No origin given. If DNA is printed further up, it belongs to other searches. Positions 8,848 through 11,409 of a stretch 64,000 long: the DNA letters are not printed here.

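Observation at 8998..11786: Unrecognisable 753-aa secreted Cys-rich protein and a coupled TM protein head a secretin-less T4P operon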

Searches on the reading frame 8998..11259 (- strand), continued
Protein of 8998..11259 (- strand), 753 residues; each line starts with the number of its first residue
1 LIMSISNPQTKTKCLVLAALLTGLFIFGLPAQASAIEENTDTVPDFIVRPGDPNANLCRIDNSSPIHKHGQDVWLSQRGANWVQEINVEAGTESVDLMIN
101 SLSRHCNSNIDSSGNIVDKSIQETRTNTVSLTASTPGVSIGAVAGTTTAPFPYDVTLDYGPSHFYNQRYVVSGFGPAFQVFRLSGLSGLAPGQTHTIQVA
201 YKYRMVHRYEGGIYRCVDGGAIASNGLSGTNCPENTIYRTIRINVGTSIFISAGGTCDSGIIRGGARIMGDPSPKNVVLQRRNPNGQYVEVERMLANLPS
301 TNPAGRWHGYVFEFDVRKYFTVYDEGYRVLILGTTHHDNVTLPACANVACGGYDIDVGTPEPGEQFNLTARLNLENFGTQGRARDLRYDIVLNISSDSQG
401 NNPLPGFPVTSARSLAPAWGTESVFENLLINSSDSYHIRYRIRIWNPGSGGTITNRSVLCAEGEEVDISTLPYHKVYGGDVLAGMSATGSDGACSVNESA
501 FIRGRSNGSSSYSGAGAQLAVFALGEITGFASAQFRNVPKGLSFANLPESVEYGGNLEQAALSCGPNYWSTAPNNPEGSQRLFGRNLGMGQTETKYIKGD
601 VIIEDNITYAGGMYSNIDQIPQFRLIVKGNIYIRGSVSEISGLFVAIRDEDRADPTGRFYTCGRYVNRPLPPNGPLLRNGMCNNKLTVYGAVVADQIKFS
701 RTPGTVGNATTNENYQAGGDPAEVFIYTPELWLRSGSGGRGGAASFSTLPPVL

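Call 81: find_encoding_contigs(protein=P0033, flank=10000, max_places=2)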
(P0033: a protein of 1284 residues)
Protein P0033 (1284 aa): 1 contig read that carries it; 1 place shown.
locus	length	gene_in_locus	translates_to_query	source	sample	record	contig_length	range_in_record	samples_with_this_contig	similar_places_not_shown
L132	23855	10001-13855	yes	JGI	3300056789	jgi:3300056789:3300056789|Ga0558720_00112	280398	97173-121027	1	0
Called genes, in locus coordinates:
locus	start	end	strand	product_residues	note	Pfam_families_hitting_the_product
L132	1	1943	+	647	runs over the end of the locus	-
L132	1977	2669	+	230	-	PF01509:TruB_N, PF16198:TruB_C_2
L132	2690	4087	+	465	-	-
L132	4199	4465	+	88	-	PF00312:Ribosomal_S15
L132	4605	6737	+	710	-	PF01138:RNase_PH, PF03725:RNase_PH_C (weak), PF03726:PNPase (weak), PF01138:RNase_PH, PF00013:KH_1, PF00575:S1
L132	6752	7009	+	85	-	-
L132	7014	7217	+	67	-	-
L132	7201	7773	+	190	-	PF03167:UDG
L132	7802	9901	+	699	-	PF00753:Lactamase_B, PF12706:Lactamase_B_2 (weak), PF22505:RNase_J_b_CASP, PF17770:RNase_J_C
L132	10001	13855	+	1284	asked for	PF13624:SurA_N_3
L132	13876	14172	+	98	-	-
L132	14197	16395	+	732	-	PF13491:FtsK_4TM, PF17854:FtsK_alpha, PF01580:FtsK_SpoIIIE, PF09397:FtsK_gamma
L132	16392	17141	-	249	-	-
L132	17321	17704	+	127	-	PF01250:Ribosomal_S6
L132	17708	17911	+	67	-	PF01084:Ribosomal_S18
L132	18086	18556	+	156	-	PF00436:SSB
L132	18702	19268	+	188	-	PF08207:EFP_N, PF01132:EFP, PF09285:Elong-fact-P_C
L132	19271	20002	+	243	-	-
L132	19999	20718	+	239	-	PF01479:S4, PF01728:FtsJ, PF13489:Methyltransf_23 (weak)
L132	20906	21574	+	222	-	-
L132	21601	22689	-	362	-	PF01926:MMR_HSR1, PF02421:FeoB_N, PF06071:YchF-GTPase_C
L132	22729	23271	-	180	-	-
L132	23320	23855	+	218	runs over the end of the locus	-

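Call 82: find_encoding_contigs(protein=P0140, flank=10000, max_places=2)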
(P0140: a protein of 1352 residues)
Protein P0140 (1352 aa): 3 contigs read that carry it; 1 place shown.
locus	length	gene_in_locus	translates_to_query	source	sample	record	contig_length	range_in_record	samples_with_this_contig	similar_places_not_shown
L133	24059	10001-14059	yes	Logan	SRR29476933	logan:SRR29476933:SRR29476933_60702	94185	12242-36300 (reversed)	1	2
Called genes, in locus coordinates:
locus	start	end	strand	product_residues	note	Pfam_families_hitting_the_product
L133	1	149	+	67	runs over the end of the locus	PF01084:Ribosomal_S18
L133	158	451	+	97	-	-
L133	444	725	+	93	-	-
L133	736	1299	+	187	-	PF08207:EFP_N, PF01132:EFP, PF09285:Elong-fact-P_C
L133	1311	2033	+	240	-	PF01479:S4, PF01728:FtsJ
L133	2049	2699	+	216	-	PF00156:Pribosyltran (weak)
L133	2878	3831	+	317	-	PF13354:Beta-lactamase2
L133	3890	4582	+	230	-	-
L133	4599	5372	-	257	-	PF01061:ABC2_membrane, PF12698:ABC2_membrane_3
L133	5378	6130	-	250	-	PF00005:ABC_tran, PF13304:AAA_21 (weak)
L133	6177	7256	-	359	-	PF01926:MMR_HSR1, PF02421:FeoB_N, PF06071:YchF-GTPase_C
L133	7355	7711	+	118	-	-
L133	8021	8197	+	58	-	-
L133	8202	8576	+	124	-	-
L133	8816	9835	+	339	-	-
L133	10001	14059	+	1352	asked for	-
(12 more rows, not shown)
